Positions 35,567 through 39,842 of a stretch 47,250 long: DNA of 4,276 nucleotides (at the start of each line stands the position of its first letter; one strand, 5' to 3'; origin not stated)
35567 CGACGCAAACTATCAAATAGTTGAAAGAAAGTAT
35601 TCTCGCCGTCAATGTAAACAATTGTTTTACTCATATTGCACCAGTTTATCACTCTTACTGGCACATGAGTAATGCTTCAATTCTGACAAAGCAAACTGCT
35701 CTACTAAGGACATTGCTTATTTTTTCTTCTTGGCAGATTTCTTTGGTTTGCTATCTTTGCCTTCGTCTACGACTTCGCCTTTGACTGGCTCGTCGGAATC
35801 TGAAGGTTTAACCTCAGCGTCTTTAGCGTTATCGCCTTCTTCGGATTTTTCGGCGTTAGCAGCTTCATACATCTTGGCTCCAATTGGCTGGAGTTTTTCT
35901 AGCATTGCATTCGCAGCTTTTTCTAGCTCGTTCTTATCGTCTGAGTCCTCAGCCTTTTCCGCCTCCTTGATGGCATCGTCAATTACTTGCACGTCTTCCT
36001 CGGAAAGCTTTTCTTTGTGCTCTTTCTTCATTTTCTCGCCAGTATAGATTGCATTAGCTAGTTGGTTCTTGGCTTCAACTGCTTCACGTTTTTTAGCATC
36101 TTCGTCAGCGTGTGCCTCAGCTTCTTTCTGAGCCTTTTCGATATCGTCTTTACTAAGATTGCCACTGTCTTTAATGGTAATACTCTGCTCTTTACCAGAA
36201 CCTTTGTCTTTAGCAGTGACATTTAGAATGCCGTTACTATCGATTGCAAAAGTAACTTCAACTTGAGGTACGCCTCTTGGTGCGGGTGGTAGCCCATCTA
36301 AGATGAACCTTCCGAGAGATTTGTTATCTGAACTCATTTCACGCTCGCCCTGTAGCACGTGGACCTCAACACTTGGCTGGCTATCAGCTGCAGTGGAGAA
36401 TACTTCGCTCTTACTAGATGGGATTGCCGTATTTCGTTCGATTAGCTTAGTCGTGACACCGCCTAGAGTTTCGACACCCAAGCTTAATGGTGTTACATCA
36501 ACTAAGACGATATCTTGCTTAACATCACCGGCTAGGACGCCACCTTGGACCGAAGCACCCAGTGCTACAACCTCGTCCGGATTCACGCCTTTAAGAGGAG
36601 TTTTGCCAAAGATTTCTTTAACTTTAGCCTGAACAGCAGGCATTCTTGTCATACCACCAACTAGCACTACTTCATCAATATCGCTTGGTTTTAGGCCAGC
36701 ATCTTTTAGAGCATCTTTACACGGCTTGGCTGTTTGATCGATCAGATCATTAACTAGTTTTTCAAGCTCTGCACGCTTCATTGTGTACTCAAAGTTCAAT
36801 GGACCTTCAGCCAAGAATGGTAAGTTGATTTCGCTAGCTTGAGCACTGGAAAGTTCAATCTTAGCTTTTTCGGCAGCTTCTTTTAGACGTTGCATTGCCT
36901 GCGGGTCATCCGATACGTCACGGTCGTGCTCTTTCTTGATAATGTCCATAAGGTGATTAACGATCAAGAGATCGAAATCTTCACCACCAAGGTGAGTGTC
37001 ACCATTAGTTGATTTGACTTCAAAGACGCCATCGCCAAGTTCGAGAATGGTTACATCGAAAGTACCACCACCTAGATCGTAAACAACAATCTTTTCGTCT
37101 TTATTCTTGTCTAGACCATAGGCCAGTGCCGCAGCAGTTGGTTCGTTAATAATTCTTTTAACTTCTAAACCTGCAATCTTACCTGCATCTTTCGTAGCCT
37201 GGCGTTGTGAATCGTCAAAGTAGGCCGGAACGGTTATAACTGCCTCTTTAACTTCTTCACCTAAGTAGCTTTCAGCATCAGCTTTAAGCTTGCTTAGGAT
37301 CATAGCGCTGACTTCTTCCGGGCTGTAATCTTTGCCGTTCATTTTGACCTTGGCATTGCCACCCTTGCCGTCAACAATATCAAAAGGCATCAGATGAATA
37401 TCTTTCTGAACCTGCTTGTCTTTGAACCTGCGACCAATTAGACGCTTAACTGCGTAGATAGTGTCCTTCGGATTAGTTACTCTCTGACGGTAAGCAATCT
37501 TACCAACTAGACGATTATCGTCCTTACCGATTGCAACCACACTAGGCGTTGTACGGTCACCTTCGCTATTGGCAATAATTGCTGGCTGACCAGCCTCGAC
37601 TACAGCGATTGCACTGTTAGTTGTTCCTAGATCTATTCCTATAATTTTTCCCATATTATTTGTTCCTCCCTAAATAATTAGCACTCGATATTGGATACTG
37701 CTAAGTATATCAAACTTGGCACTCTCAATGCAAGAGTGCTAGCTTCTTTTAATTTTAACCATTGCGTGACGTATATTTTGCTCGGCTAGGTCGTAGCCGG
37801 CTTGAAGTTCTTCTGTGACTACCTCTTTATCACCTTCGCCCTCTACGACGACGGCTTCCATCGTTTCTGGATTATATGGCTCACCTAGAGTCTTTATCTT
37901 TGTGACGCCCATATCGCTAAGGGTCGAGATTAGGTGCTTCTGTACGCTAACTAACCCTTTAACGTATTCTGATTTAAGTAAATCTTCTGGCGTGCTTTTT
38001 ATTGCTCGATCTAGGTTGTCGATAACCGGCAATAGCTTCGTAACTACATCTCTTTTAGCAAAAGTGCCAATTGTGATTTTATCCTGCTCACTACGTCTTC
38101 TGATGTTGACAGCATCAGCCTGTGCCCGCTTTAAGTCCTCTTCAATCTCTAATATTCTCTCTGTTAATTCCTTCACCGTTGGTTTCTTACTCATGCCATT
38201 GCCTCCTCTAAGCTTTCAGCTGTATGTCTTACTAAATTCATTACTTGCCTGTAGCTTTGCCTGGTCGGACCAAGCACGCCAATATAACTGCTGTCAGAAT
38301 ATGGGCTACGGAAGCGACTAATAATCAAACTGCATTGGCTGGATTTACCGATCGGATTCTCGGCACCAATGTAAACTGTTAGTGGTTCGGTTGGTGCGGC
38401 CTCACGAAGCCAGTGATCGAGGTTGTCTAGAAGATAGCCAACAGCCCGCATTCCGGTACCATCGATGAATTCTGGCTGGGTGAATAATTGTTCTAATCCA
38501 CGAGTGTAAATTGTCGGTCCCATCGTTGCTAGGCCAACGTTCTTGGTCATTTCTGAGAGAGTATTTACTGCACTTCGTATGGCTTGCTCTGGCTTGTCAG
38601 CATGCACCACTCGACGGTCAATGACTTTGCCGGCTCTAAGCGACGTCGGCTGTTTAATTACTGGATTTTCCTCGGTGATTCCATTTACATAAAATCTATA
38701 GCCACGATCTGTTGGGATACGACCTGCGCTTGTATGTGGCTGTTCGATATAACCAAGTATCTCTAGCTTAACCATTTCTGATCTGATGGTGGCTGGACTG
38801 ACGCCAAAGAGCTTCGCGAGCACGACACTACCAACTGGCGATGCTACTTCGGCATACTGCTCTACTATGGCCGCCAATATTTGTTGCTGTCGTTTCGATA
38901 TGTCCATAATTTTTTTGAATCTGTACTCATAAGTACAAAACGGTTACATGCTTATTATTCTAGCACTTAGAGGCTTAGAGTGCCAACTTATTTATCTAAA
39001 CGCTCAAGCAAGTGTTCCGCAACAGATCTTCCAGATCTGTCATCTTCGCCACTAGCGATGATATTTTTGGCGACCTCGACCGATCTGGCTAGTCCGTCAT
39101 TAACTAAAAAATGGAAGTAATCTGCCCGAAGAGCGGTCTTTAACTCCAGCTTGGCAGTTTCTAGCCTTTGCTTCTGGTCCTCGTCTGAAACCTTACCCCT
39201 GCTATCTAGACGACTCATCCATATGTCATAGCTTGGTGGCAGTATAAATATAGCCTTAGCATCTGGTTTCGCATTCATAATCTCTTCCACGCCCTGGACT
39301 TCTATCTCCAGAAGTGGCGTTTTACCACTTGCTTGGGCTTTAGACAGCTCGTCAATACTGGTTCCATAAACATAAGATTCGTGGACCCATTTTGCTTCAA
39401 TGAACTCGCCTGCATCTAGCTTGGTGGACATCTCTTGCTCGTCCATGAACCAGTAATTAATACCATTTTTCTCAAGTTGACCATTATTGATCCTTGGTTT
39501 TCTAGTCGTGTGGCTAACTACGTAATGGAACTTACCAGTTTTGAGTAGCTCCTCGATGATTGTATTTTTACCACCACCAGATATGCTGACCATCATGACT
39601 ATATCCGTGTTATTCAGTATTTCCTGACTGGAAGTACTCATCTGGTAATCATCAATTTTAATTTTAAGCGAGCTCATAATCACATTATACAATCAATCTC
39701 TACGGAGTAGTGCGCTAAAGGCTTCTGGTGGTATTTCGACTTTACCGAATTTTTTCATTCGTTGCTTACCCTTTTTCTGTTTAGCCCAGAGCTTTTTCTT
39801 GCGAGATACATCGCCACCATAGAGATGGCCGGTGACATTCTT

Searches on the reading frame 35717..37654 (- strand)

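Call 98: search_protein_families(library=pfam, max_evalue=0.001, proteins=[window:35717-37654:-])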
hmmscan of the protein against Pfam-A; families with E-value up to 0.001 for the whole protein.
window:35717-37654:- (645 aa): 2 families
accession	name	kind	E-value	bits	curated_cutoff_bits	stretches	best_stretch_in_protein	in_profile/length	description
PF00012.26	HSP70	-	3e-250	832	20.6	1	4-597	1-599/599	Hsp70 protein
PF06723.19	MreB_Mbl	-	2.5e-18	66.4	27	1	134-368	92-316/327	MreB/Mbl protein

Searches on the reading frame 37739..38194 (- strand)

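Call 98: search_protein_families(library=pfam, max_evalue=0.001, proteins=[window:37739-38194:-])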
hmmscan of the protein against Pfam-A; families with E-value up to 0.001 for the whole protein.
window:37739-38194:- (151 aa): 1 family
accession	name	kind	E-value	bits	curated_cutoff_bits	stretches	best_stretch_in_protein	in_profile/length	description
PF01025.24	GrpE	-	5.8e-33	114.3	25.8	1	3-148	16-163/165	GrpE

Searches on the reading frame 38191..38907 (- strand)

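Call 98: search_protein_families(library=pfam, max_evalue=0.001, proteins=[window:38191-38907:-])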
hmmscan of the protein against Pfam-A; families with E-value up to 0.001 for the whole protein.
window:38191-38907:- (238 aa): 2 families
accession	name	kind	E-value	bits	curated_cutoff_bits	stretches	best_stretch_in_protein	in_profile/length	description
PF01628.27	HrcA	-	1.1e-16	61.9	22.2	1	108-223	107-215/215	HrcA protein C terminal domain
PF03444.21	HrcA_DNA-bdg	-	5.1e-06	26.5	21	1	3-71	2-71/79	Winged helix-turn-helix transcription repressor, HrcA DNA-binding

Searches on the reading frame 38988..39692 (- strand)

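Call 98: search_protein_families(library=pfam, max_evalue=0.001, proteins=[window:38988-39692:-])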
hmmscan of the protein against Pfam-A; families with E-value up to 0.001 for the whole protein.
window:38988-39692:- (234 aa): 1 family
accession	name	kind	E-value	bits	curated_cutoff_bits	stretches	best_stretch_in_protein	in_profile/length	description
PF00625.27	Guanylate_kin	-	1.8e-29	103.2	25.2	1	32-213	5-180/182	Guanylate kinase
